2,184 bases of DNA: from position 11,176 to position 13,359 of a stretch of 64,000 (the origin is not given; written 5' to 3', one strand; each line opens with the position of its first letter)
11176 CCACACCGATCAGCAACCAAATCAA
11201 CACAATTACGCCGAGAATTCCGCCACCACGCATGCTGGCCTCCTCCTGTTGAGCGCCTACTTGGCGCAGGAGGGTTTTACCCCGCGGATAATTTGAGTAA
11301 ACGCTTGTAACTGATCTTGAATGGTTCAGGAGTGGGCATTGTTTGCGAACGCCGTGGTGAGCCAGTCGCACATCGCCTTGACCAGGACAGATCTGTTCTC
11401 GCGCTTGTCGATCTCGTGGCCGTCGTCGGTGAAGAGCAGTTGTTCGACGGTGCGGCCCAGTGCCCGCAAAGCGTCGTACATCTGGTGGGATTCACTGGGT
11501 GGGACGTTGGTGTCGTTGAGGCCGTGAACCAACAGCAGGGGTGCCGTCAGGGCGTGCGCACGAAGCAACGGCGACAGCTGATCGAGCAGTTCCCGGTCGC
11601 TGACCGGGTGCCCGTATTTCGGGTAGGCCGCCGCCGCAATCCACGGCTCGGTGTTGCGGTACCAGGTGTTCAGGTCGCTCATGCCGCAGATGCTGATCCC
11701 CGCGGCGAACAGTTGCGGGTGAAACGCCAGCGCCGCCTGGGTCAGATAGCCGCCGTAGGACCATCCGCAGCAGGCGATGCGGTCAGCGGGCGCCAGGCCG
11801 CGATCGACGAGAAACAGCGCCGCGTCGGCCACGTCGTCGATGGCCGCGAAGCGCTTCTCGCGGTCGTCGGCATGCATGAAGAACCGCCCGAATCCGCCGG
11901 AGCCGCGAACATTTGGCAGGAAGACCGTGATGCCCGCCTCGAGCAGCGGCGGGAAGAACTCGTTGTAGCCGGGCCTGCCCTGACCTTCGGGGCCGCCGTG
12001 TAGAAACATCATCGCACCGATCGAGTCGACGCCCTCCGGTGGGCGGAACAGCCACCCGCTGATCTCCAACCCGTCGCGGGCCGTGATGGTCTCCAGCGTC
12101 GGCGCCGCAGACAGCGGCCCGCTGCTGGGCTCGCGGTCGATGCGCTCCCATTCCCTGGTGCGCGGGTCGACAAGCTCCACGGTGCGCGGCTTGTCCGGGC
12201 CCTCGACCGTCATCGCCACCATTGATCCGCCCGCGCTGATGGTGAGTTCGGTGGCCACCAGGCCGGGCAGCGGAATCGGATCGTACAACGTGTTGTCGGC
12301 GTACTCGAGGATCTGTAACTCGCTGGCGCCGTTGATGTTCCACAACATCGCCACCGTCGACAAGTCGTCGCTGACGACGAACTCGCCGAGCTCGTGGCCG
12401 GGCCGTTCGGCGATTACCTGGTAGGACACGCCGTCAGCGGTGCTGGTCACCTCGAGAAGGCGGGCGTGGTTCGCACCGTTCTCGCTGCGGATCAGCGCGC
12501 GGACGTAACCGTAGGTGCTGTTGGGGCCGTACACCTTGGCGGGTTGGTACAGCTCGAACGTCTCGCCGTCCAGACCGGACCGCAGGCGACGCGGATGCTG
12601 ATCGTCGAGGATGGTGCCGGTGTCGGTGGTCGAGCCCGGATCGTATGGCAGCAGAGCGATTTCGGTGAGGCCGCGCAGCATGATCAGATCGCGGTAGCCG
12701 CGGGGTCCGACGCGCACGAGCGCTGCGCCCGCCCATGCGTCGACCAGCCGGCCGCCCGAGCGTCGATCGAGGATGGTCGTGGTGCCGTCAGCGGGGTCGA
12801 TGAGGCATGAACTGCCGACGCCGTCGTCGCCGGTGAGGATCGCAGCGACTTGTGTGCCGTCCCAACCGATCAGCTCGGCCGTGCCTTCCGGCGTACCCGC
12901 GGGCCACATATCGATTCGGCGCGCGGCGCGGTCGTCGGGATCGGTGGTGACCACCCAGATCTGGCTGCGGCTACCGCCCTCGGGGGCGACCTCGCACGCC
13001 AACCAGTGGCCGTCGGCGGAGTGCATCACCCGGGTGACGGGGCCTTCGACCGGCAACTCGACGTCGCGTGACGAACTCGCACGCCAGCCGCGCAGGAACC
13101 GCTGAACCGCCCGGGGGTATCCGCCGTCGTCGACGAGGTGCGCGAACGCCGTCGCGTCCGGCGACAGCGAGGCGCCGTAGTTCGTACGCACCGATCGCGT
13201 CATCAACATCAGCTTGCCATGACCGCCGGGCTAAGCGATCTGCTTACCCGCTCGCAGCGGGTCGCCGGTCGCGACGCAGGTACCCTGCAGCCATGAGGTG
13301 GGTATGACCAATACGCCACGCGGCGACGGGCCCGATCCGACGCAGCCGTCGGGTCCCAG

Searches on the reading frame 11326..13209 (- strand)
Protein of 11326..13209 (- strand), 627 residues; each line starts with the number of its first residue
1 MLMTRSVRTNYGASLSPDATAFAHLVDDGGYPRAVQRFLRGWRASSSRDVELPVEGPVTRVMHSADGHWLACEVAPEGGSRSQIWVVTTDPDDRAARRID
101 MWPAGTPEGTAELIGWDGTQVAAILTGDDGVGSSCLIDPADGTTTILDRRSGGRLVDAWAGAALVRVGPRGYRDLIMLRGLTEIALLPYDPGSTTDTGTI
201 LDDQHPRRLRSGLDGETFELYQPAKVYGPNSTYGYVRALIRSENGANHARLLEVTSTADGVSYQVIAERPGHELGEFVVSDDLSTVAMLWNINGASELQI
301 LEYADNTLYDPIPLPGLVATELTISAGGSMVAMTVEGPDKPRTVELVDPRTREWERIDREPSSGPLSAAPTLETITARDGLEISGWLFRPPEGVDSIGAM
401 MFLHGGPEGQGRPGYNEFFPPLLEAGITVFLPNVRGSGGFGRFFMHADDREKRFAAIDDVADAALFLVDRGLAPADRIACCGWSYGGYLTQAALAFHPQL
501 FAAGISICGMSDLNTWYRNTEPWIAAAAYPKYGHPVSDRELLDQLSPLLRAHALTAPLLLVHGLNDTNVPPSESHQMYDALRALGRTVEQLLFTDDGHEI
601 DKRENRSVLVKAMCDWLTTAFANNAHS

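Call 42: search_protein_families(library=ncbifam, proteins=[window:11326-13209:-], max_evalue=0.00001)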
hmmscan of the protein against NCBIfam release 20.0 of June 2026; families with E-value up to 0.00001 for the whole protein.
window:11326-13209:- (627 aa): 5 families
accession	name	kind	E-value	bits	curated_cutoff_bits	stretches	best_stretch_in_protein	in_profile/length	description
NF053518.1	DipepPtdsDpp5Prph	equivalog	3e-15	55.8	900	1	374-617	400-650/655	dipeptidyl-peptidase Dpp5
NF033523.0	lasso_peptidase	equivalog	9.8e-10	37.8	400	1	462-598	480-614/638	Atxe2 family lasso peptide isopeptidase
NF050058.1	e_dPHAscl_type1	hypoth_equivalog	1.2e-08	34.8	150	1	473-587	101-210/276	extracellular catalytic domain type 1 short-chain-length polyhydroxyalkanoate depolymerase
NF007857.0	PRK10566.1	equivalog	3.9e-07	30.1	201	1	414-591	42-222/249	esterase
NF003780.0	PRK05371.1-1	subfamily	1.2e-06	27.3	642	1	550-619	301-369/594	Xaa-Pro dipeptidyl-peptidase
